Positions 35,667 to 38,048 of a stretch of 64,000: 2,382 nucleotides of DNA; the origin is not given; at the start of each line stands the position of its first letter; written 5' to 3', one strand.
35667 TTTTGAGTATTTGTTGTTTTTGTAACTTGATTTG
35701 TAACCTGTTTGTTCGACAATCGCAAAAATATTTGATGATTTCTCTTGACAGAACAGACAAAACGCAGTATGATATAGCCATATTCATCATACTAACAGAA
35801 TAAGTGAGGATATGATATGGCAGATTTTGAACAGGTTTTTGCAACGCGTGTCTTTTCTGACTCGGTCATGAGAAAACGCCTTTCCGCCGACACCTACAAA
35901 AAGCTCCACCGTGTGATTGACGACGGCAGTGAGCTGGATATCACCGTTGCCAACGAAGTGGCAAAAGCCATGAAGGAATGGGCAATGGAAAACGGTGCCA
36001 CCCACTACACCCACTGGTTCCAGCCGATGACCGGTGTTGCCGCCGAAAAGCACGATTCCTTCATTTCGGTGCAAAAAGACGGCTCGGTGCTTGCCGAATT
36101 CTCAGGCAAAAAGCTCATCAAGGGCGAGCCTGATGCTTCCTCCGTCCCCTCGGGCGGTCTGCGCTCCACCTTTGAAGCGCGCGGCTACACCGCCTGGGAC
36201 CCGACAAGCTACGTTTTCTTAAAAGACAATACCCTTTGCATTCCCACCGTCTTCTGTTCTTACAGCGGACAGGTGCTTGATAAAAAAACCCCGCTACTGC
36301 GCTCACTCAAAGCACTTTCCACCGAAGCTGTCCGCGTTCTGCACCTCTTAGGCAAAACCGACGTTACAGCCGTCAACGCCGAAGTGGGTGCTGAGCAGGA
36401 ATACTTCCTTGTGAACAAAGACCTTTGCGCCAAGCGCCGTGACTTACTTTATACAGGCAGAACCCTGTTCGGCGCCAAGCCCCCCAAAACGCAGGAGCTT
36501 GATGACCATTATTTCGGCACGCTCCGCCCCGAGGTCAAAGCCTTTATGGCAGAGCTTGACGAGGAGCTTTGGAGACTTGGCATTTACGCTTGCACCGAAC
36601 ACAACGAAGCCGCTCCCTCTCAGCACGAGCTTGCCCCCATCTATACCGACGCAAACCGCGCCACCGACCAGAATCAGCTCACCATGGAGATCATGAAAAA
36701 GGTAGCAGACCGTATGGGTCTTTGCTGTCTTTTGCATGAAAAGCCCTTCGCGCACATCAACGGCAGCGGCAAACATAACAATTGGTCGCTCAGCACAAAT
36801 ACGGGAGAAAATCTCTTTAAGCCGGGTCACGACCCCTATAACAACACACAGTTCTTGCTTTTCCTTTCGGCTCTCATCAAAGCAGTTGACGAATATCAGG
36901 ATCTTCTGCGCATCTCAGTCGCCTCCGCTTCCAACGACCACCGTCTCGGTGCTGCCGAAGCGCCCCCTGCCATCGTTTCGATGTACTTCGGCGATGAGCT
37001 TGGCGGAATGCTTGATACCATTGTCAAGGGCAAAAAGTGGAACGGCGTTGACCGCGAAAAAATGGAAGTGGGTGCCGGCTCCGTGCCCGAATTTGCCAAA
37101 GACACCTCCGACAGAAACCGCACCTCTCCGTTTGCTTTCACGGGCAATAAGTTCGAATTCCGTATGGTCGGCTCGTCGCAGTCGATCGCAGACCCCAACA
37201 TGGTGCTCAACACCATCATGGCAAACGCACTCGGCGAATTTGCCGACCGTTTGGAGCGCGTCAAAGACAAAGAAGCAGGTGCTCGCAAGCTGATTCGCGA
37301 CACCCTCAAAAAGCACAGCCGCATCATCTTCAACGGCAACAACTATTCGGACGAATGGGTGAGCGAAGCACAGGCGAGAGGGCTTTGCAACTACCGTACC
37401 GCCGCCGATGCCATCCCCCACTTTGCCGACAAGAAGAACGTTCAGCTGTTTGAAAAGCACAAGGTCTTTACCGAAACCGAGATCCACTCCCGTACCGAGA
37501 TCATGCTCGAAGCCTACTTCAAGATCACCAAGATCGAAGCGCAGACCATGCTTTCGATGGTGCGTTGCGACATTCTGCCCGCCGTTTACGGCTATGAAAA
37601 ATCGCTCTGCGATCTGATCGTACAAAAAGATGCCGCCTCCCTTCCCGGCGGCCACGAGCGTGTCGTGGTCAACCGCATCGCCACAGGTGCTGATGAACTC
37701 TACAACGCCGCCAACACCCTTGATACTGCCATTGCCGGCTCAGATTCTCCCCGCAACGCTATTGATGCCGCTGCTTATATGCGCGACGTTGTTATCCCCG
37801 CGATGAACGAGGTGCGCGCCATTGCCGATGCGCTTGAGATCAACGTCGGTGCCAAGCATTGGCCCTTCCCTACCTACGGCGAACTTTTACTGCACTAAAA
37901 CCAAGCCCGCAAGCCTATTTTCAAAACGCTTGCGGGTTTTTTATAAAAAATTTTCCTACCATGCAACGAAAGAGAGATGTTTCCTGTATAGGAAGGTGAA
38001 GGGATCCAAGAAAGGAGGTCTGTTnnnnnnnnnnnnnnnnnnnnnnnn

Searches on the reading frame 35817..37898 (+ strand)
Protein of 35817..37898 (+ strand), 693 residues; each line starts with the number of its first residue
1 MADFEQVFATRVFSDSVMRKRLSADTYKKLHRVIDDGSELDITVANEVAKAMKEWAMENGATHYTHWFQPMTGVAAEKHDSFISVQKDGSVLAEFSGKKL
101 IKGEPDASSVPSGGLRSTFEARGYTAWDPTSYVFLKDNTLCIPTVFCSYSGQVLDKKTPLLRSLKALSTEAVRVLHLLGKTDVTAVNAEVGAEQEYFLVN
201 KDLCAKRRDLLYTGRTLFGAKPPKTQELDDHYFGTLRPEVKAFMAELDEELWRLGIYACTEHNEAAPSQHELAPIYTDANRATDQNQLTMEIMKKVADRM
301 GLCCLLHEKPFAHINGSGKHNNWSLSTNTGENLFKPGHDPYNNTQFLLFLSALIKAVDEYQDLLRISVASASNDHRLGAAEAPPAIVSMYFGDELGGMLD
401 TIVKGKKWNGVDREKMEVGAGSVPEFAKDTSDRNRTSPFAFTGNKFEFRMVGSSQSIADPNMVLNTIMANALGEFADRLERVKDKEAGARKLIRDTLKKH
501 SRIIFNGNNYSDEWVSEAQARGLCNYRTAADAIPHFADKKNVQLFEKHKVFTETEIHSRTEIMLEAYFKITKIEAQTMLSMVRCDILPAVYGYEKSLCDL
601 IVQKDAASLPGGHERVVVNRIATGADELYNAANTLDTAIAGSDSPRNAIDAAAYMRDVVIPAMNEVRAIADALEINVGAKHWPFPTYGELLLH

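Call 10: search_protein_families(library=pfam, proteins=[window:35817-37898:+], max_evalue=0.001)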
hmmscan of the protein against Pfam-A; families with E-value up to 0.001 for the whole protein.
window:35817-37898:+ (693 aa): 3 families
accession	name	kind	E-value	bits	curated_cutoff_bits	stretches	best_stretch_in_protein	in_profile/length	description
PF12437.13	GSIII_N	-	4.8e-79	264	25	1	5-163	2-160/160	Glutamine synthetase type III N terminal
PF18318.6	Gln-synt_C-ter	-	4.8e-42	142.9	22.7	1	490-602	3-115/118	Glutamine synthetase C-terminal domain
PF00120.29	Gln-synt_C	-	1.1e-20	74.4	24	1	174-360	11-191/344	Glutamine synthetase, catalytic domain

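Call 78: find_encoding_contigs(protein=window:35817-37898:+, flank=1000, max_places=3)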
Protein window:35817-37898:+ (693 aa): no gene with exactly this product is on record in the collection.
